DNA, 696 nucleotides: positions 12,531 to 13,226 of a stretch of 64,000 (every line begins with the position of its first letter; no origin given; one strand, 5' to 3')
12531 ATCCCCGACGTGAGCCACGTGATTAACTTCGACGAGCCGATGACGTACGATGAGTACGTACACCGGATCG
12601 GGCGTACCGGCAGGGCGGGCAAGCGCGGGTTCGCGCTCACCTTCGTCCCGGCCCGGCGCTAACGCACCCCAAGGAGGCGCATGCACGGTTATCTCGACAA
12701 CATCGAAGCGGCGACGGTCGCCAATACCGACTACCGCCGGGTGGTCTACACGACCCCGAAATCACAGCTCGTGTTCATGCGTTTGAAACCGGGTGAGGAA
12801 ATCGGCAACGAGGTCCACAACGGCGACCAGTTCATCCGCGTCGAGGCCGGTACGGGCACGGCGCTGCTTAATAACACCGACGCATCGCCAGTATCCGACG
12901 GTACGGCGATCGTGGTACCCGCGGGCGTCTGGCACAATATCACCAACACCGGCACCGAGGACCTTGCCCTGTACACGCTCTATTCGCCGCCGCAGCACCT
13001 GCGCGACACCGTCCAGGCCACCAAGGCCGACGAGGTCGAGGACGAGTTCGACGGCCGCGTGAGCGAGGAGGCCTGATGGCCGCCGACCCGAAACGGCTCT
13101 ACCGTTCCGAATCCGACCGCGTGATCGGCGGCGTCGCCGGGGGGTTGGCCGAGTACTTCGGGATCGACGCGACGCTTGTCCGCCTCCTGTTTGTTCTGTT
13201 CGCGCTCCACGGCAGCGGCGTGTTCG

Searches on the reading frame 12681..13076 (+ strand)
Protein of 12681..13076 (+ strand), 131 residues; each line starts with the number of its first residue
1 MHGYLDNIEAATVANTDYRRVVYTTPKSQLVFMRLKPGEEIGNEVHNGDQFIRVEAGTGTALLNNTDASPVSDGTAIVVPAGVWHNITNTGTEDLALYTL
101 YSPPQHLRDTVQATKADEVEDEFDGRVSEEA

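Call 67: search_protein_families(library=pfam, proteins=[window:12681-13076:+], max_evalue=0.01)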
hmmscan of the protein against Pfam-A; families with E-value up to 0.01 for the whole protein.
window:12681-13076:+ (131 aa): 3 families
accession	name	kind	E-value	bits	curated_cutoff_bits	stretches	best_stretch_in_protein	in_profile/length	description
PF07883.17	Cupin_2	-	5.1e-14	52.2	27.2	1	32-100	2-69/70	Cupin domain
PF02311.25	AraC_binding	-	7.6e-05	22.9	21.1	1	37-115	12-89/135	AraC-like ligand binding domain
PF00190.28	Cupin_1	-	0.0012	18.8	22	1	66-106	82-119/151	Cupin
